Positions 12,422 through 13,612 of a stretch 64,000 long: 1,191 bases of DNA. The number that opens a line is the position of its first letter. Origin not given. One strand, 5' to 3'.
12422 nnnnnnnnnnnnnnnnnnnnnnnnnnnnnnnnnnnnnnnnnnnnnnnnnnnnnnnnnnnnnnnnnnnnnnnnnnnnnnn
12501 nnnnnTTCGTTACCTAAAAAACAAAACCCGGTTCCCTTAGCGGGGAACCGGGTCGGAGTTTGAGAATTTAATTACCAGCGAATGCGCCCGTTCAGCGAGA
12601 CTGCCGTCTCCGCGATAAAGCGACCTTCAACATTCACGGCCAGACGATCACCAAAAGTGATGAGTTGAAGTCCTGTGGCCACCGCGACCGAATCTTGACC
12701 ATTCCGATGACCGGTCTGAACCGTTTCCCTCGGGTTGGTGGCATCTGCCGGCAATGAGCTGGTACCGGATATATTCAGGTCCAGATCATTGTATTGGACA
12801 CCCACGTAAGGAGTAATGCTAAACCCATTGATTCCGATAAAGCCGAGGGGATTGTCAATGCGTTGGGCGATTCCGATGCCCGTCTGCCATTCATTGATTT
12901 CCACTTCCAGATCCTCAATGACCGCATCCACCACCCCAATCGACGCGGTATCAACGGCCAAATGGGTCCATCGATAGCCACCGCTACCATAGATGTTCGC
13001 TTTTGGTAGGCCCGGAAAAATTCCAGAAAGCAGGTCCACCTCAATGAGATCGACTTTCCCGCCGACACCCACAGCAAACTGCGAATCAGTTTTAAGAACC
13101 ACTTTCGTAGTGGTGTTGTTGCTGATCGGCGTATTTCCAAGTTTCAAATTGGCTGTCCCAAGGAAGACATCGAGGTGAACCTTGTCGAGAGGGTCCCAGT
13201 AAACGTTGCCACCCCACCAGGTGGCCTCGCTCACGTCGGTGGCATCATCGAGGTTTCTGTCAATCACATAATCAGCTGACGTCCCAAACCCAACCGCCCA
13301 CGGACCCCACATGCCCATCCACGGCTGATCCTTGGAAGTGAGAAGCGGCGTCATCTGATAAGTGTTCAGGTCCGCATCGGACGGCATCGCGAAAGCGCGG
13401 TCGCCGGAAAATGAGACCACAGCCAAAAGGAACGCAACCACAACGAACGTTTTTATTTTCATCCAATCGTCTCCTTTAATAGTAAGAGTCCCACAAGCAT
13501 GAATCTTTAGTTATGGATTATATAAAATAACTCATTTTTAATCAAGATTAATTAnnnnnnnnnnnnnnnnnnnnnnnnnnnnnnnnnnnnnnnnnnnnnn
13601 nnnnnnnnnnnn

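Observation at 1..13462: Translationally coupled 13-gene operon mixing three glycosyltransferase folds, three methyltransferases, PanB, an ALS-like TPP enzyme, an SDR, a 2OG dioxygenase, an ABC exporter and an OM beta-barrel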

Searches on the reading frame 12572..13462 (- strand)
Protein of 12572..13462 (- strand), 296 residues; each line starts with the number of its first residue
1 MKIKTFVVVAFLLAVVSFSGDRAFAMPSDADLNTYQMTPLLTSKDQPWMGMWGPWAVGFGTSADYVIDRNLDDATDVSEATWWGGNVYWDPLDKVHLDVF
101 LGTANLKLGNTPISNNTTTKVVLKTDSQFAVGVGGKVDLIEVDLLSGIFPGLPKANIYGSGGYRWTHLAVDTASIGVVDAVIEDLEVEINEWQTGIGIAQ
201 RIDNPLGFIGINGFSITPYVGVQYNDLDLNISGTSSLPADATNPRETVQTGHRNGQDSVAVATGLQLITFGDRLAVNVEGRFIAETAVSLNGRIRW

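Call 8: search_protein_families(library=pfam, proteins=[window:12572-13462:-], max_evalue=0.1)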
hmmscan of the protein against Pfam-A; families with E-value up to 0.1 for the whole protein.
window:12572-13462:- (296 aa): 0 families

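Call 11: search_protein_families(library=ncbifam, proteins=[window:12572-13462:-], max_evalue=0.1)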
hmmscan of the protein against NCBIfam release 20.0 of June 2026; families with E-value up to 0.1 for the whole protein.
window:12572-13462:- (296 aa): 0 families

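Call 77: predict_structure(protein=window:12572-13462:-)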
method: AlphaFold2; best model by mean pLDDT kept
length: 296 residues; sequences in the alignment: 1
mean_pLDDT: 32.3   pTM: 0.17
mean pLDDT of the five models: 32.3, 28.0, 26.2, 25.9, 25.2
residues with pLDDT >= 90: 0; 70-90: 11; 50-70: 9; < 50: 276
segments of 3 or more residues with pLDDT < 50: 21-296
pLDDT, mean of each block of 10 residues (from residue 1): 76 64 41 29 27 27 28 31 33 34 28 27 28 29 31 30 25 23 24 23 23 22 28 31 33 30 37 40 35 33
secondary structure, 60 per line:
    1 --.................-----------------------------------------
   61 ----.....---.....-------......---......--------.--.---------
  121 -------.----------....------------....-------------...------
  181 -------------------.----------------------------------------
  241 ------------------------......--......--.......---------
elements in order: H3-19 E65-69 E73-77 E85-90 E94-99 E139-142 E155-158 E265-270 E273-278 E281-287
